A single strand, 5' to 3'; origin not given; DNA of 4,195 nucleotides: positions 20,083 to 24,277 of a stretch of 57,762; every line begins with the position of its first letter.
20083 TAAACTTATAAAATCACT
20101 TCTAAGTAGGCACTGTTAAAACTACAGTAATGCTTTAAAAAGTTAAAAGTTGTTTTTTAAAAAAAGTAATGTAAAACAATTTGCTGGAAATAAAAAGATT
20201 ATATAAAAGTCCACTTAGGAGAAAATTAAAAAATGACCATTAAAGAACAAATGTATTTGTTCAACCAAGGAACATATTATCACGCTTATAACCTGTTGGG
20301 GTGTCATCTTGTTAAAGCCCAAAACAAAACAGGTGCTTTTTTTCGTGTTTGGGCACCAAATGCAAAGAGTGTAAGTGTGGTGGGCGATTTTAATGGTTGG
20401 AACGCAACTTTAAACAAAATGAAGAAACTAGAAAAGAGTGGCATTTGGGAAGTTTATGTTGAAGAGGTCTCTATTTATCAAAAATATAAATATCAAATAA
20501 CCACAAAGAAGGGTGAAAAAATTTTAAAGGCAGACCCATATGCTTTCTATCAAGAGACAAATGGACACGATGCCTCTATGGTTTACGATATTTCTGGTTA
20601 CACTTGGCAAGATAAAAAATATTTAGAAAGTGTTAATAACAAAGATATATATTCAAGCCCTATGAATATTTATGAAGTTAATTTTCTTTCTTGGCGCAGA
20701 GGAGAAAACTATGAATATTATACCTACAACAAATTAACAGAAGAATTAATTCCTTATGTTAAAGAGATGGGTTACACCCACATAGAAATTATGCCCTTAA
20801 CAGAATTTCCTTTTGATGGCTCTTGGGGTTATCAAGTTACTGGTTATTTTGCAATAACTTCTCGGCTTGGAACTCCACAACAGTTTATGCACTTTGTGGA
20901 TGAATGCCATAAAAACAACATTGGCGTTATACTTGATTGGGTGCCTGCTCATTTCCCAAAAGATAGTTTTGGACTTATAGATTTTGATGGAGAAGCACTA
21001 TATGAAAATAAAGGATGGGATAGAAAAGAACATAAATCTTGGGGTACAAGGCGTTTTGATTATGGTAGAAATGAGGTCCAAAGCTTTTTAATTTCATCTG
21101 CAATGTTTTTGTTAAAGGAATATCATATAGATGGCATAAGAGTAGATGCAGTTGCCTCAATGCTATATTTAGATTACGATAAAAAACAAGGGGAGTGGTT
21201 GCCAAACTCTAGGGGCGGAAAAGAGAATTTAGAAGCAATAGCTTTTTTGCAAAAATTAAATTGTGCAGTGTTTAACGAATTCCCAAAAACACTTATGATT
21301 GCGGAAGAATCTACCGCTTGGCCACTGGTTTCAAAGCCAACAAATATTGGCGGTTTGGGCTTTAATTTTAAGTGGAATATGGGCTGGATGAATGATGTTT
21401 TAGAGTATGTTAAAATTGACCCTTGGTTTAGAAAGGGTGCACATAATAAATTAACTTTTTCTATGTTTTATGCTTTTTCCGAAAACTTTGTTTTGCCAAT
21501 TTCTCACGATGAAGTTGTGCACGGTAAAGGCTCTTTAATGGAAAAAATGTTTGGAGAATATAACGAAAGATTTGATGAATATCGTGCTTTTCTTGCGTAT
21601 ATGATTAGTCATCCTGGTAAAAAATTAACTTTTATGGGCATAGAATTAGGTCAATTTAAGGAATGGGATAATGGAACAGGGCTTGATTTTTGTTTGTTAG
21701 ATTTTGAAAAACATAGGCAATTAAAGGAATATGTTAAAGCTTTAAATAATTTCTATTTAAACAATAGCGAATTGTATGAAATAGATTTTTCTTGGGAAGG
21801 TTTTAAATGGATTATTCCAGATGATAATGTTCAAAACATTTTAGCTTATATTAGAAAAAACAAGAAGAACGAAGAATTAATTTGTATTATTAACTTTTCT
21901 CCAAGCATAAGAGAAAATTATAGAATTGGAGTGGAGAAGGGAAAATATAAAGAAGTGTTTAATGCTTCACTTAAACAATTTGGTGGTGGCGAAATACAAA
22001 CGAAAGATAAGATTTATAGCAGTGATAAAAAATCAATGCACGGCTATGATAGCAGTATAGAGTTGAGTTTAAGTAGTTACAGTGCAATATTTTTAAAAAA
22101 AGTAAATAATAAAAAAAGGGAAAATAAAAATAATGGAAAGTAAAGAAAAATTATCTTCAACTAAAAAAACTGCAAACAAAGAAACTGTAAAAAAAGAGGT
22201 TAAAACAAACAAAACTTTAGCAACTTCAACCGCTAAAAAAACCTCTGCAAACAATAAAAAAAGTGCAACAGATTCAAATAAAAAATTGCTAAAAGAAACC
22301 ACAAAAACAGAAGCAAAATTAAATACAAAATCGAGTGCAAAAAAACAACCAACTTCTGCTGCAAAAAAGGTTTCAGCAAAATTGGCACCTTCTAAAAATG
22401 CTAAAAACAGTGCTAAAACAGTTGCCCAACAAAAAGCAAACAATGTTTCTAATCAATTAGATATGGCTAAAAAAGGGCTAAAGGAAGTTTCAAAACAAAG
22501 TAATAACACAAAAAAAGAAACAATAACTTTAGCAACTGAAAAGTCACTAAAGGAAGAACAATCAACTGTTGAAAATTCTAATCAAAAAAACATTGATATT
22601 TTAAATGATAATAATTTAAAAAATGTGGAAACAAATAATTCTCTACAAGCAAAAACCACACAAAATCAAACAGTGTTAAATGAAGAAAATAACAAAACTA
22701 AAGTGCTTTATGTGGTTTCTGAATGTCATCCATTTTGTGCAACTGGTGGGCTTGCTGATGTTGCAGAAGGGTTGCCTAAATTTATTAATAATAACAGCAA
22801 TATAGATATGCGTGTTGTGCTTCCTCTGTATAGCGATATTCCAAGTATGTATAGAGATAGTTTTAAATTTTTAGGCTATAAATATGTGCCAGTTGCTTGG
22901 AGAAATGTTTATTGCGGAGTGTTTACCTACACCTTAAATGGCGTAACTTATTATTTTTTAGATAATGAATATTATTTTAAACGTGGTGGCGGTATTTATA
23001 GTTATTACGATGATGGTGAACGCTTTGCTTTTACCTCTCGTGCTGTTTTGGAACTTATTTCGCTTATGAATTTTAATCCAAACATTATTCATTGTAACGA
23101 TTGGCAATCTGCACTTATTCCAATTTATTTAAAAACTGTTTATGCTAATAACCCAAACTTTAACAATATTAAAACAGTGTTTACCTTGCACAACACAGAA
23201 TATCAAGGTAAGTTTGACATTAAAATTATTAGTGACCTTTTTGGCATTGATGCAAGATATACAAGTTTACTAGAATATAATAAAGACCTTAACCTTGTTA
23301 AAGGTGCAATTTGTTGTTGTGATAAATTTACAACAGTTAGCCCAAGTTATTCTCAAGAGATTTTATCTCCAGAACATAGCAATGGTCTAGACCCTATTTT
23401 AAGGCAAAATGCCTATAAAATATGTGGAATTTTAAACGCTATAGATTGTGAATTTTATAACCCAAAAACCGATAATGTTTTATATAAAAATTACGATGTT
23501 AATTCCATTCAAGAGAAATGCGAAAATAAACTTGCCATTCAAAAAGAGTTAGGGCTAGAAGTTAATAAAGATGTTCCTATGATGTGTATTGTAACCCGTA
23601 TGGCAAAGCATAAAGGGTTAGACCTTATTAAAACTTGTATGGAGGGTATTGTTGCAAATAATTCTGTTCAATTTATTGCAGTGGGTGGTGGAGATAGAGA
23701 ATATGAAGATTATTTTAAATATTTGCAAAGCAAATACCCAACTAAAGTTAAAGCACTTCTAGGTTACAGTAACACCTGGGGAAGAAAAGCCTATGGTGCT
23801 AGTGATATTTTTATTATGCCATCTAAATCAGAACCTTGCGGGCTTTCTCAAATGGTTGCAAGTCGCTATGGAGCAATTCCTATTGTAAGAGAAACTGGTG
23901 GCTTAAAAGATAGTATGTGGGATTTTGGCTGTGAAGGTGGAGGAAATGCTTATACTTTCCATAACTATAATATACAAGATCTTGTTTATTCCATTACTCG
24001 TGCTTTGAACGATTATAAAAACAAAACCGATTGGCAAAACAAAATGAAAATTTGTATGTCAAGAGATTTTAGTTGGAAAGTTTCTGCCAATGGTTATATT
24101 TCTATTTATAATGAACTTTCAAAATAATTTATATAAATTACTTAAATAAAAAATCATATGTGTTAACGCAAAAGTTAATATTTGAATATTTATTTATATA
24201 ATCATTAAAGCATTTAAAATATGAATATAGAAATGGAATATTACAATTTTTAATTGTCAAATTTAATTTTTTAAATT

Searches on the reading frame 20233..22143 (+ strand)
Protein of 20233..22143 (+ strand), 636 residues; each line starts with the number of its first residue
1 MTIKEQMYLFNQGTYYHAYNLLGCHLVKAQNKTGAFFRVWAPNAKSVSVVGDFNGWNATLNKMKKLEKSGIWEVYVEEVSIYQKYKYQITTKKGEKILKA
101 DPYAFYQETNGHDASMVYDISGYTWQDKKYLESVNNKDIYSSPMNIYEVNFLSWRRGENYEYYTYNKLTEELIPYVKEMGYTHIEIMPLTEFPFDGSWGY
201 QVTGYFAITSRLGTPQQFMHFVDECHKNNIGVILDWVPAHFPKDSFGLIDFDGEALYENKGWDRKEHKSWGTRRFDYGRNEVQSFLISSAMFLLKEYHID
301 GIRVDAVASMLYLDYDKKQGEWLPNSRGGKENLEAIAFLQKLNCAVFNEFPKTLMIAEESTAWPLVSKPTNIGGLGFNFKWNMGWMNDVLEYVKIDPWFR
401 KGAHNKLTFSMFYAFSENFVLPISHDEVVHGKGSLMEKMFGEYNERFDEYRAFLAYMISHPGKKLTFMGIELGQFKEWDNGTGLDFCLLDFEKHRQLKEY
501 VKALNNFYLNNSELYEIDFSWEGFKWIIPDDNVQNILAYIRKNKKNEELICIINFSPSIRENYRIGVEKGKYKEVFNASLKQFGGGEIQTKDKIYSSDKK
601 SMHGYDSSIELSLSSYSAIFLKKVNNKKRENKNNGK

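Call 73: search_protein_families(library=pfam, proteins=[window:20233-22143:+], max_evalue=0.0001)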
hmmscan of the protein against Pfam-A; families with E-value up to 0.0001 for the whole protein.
window:20233-22143:+ (636 aa): 4 families
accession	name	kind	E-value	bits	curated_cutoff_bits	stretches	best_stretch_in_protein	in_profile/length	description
PF02922.24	CBM_48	-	8.6e-24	84.1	22.4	1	22-104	2-83/83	Carbohydrate-binding module 48 (Isoamylase N-terminal domain)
PF02806.24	Alpha-amylase_C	-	1.5e-19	70.6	21.2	1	526-622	1-93/95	Alpha amylase, C-terminal all-beta domain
PF00128.31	Alpha-amylase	-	1.4e-15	58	22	1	173-242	25-93/446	Alpha amylase, catalytic domain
PF22019.2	GlgB_N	-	2.5e-10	40.8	27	1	11-103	9-94/94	alpha-1,4-glucan branching enzyme GlgB, N-terminal domain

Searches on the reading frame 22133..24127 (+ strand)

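Call 73: search_protein_families(library=pfam, proteins=[window:22133-24127:+], max_evalue=0.0001)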
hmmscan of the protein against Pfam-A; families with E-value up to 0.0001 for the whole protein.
window:22133-24127:+ (664 aa): 3 families
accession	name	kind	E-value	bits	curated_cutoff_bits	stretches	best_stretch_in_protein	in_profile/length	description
PF08323.17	Glyco_transf_5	-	1.8e-75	254.2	22.7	1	190-425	1-239/239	Starch synthase catalytic domain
PF00534.26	Glycos_transf_1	-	1.9e-16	60.5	26.4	1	477-637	11-168/172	Glycosyl transferases group 1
PF13692.12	Glyco_trans_1_4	-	1.6e-08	35.3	27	1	484-627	4-142/142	Glycosyl transferases group 1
